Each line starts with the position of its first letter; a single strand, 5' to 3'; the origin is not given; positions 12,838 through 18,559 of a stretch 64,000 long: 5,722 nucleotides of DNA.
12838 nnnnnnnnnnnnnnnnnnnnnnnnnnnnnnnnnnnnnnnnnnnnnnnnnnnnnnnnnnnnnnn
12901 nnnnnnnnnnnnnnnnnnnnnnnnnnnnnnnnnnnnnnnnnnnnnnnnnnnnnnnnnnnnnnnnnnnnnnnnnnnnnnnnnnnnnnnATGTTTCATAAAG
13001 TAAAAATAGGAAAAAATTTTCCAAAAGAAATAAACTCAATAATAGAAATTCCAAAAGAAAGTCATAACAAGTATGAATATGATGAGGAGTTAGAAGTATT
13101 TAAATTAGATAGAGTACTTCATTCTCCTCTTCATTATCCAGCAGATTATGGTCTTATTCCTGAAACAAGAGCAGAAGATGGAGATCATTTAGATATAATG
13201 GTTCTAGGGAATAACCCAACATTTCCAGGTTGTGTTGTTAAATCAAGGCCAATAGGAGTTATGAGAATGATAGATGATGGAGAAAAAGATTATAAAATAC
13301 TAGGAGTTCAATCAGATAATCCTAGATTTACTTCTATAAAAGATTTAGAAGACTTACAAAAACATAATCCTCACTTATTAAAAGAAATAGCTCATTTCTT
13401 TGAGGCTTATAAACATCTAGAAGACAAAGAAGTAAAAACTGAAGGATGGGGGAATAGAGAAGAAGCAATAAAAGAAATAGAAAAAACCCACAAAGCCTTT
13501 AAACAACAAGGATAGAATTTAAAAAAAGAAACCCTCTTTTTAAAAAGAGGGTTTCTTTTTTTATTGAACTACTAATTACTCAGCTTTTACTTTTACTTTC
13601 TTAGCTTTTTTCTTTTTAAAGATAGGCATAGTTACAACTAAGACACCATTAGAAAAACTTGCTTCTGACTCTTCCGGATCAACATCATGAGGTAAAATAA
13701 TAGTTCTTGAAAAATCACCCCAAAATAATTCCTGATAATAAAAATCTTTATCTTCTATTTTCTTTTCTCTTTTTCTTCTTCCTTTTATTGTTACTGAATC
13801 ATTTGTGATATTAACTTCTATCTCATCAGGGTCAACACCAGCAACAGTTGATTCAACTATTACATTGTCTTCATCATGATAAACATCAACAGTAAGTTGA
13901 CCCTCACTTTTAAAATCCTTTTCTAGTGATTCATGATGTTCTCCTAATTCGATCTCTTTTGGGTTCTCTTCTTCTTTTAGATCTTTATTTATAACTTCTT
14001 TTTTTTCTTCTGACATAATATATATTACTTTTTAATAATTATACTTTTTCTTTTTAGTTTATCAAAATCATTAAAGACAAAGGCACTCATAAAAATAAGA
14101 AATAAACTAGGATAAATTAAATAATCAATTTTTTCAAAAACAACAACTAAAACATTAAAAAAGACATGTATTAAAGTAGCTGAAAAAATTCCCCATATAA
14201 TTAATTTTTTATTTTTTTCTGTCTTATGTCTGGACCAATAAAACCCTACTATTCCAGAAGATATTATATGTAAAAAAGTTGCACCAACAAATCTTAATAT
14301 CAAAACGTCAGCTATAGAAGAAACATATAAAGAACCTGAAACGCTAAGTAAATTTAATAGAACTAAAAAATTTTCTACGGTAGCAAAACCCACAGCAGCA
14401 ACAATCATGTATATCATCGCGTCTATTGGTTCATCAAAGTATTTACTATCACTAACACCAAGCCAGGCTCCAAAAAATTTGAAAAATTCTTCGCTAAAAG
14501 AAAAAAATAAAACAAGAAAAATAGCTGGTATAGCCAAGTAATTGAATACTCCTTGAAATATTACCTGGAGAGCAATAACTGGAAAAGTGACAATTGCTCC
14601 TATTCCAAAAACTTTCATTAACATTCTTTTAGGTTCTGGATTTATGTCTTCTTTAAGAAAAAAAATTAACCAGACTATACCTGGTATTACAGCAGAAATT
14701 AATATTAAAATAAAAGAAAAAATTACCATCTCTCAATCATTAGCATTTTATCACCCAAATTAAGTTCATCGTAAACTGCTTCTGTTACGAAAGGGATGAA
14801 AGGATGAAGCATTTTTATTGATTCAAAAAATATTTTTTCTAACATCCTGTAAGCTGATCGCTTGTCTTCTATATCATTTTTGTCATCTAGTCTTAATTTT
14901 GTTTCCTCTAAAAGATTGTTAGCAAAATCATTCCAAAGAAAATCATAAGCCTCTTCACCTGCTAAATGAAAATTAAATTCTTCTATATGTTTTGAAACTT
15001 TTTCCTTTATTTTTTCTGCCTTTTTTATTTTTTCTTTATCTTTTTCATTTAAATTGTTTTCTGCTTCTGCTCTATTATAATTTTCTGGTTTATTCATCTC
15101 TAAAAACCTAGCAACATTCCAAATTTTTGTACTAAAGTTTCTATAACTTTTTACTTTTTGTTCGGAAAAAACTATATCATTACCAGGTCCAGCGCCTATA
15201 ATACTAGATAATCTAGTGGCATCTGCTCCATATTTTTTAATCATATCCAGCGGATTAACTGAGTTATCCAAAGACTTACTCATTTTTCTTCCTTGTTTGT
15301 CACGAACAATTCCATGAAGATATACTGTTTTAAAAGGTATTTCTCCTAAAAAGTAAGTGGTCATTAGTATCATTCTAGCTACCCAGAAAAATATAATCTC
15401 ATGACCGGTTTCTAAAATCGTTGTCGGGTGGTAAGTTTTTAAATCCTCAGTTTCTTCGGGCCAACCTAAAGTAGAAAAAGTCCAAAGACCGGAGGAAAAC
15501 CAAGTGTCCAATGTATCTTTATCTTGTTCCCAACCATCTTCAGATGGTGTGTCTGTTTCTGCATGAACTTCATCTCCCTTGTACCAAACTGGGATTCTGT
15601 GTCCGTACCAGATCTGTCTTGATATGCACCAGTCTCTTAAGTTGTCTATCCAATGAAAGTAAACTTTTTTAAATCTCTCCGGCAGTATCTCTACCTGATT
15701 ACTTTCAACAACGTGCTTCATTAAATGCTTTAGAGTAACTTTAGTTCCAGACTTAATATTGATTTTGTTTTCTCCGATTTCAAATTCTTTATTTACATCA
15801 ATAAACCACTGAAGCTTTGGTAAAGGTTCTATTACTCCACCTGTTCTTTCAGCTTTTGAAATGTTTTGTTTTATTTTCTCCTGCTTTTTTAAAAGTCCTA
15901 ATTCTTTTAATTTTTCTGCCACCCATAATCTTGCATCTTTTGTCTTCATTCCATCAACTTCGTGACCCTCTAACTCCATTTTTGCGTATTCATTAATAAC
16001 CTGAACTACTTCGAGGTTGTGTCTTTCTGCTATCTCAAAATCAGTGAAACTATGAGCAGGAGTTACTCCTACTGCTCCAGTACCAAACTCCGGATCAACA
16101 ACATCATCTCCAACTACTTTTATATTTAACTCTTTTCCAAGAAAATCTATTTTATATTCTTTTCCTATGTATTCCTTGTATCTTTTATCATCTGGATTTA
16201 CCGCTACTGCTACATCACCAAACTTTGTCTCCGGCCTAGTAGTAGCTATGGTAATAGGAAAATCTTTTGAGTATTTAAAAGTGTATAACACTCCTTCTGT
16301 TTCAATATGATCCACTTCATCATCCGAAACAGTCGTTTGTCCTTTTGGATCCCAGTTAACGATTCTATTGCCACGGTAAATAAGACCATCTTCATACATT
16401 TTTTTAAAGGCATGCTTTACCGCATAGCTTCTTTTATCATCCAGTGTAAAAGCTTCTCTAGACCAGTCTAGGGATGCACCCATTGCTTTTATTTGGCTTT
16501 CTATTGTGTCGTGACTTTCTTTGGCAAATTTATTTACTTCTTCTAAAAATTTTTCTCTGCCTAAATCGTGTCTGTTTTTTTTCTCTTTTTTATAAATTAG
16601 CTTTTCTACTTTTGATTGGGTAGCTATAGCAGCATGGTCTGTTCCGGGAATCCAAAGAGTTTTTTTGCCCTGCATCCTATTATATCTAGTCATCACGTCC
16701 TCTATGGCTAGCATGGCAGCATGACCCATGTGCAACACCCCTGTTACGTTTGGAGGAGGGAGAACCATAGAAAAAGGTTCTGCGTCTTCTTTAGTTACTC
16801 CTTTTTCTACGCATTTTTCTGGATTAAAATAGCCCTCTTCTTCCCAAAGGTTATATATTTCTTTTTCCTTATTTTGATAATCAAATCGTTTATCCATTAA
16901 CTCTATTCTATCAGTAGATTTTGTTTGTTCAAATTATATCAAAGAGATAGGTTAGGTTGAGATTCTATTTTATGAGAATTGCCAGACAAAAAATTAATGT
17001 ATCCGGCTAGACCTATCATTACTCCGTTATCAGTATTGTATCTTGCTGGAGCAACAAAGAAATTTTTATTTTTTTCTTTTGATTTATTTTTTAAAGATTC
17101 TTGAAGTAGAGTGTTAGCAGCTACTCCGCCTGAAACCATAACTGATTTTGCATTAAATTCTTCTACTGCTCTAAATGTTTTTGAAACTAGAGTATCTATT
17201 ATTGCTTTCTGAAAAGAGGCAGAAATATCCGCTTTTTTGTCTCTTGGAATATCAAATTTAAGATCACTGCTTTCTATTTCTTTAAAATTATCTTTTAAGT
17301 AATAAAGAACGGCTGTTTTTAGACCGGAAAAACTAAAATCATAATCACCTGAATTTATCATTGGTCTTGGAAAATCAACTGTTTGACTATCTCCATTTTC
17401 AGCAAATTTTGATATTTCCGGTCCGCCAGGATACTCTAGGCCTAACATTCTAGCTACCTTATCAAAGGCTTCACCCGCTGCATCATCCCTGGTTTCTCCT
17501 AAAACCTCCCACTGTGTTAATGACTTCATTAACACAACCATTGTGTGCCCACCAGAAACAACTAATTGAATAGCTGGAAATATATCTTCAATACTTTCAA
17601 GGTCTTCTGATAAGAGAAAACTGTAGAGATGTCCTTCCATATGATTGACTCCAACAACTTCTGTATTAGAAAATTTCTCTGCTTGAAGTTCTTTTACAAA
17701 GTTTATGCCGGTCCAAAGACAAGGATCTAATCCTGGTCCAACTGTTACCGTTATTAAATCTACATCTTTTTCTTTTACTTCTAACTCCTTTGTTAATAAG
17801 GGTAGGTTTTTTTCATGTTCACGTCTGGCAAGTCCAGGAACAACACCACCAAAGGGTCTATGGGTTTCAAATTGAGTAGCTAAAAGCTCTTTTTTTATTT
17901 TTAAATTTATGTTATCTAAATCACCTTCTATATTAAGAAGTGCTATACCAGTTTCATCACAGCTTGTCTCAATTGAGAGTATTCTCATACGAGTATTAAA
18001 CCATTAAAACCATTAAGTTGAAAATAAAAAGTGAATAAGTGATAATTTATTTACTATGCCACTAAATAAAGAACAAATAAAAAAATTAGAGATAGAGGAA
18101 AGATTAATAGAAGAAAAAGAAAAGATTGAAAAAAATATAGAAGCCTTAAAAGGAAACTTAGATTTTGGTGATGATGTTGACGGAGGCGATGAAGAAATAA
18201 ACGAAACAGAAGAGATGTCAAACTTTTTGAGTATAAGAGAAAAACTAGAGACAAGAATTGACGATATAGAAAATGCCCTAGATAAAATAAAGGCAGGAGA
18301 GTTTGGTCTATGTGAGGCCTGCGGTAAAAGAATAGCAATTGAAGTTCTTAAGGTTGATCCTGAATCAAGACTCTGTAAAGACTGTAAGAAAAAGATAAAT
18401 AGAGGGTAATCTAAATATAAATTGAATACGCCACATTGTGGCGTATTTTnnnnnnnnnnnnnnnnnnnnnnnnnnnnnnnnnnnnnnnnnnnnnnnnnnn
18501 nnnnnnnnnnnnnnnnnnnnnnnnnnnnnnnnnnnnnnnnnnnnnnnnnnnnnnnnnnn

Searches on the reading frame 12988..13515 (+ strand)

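Call 8: search_protein_families(library=pfam, proteins=[window:12988-13515:+])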
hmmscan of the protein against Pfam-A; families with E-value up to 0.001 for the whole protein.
window:12988-13515:+ (175 aa): 1 family
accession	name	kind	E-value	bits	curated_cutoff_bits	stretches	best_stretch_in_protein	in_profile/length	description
PF00719.24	Pyrophosphatase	-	3.9e-57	192.8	23.5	1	18-172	2-153/153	Inorganic pyrophosphatase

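Call 9: search_protein_families(library=ncbifam, proteins=[window:12988-13515:+])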
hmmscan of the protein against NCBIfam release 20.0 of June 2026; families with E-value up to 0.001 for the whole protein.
window:12988-13515:+ (175 aa): 3 families
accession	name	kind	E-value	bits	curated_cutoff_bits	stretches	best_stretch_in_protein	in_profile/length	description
NF002317.0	PRK01250.1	equivalog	2.2e-50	170.9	200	1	2-173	3-175/176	inorganic diphosphatase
NF002578.0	PRK02230.1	equivalog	7.9e-44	149.3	246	1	13-173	4-162/185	inorganic pyrophosphatase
NF001886.0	PRK00642.1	equivalog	1.8e-25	89.8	247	2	63-173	92-203/208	inorganic pyrophosphatase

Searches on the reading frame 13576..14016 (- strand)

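Call 8: search_protein_families(library=pfam, proteins=[window:13576-14016:-])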
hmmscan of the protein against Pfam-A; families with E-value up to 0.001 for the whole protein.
window:13576-14016:- (146 aa): 3 families
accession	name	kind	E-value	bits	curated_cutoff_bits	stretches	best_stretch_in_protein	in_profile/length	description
PF00011.27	HSP20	-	2.6e-19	69.6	20.8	1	46-143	3-101/102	Hsp20/alpha crystallin family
PF17886.7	ArsA_HSP20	-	8.4e-05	22.5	22.5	1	50-130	2-63/63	HSP20-like domain found in ArsA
PF04969.22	CS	-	0.00021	22.6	21.3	1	46-130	6-76/78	CS domain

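Call 9: search_protein_families(library=ncbifam, proteins=[window:13576-14016:-])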
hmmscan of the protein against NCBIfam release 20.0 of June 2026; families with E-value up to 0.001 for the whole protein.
window:13576-14016:- (146 aa): 5 families
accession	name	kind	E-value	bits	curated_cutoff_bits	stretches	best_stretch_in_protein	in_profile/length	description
NF041799.1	Hsp14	equivalog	1.6e-17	63.5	100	1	24-143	2-117/118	archaeal heat shock protein Hsp14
NF042420.1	Hsp18_Clos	equivalog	6.1e-17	62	195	1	37-144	39-145/147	heat shock protein Hsp18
NF041800.1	Hsp20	equivalog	9.1e-16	57.9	140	1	19-143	51-161/162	archaeal heat shock protein Hsp20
NF008618.0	PRK11597.1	equivalog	1.3e-05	25.2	207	1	50-129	43-118/142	small heat shock chaperone IbpB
NF008013.0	PRK10743.1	equivalog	8e-05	22.8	212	1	48-142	43-135/137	small heat shock chaperone IbpA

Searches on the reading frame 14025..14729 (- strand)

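Call 8: search_protein_families(library=pfam, proteins=[window:14025-14729:-])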
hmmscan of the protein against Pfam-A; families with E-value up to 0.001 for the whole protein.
window:14025-14729:- (234 aa): 1 family
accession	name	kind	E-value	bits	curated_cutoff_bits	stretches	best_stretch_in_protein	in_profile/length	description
PF13367.11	PrsW-protease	-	4.5e-27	95.3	23.5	1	32-213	1-192/196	PrsW family intramembrane metalloprotease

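Call 9: search_protein_families(library=ncbifam, proteins=[window:14025-14729:-])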
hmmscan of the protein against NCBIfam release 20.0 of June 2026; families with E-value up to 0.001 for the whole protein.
window:14025-14729:- (234 aa): 1 family
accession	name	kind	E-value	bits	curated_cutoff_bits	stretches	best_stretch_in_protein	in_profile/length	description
NF033739.1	intramemb_PrsW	equivalog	1.9e-23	83.3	225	1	8-216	2-203/210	glutamic-type intramembrane protease PrsW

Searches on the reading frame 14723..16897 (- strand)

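Call 12: search_protein_families(library=pfam, proteins=[window:14723-16897:-], max_evalue=0.00001)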
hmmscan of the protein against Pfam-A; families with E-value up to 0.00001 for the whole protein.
window:14723-16897:- (724 aa): 4 families
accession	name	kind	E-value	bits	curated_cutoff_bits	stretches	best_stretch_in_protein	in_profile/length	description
PF00133.28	tRNA-synt_1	-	1.5e-126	423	22.7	2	14-448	2-258/414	tRNA synthetases class I (I, L, M and V)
PF08264.19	Anticodon_1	-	6.7e-22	78.4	25.1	1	620-724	1-104/148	Anticodon-binding domain of tRNA ligase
PF09334.17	tRNA-synt_1g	-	5.6e-19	68.6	20.1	1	50-196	9-136/391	tRNA synthetases class I (M)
PF13603.12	tRNA-synt_1_2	-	5.6e-08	32.9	25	1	265-345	104-183/185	Leucyl-tRNA synthetase, editing domain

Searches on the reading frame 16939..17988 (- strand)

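Call 12: search_protein_families(library=pfam, proteins=[window:16939-17988:-], max_evalue=0.00001)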
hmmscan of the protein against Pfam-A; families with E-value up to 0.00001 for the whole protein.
window:16939-17988:- (349 aa): 3 families
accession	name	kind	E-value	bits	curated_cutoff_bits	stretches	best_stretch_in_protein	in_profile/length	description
PF00814.31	TsaD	-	4.4e-75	253.2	24.8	1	33-326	4-263/264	tRNA N6-adenosine threonylcarbamoyltransferase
PF22521.2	HypF_C_2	-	1.1e-08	35.6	27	1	250-326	164-240/241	Carbamoyltransferase, Kae1-like Domain, second subdomain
PF02543.21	Carbam_trans_N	-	3.7e-08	33.6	24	1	238-328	259-345/346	Carbamoyltransferase N-terminus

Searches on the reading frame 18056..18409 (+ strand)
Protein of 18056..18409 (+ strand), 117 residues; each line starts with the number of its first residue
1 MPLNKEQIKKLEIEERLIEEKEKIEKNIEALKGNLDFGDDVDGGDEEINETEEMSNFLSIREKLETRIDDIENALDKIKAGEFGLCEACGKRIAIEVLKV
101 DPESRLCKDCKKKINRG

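Call 32: search_protein_families(library=pfam, proteins=[window:18056-18409:+], max_evalue=0.0001)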
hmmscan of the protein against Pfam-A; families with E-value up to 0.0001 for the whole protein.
window:18056-18409:+ (117 aa): 1 family
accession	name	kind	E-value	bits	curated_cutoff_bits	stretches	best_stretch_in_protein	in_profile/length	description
PF01258.23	zf-dskA_traR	-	4.8e-07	30.1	24.9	1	81-115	1-35/36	Prokaryotic dksA/traR C4-type zinc finger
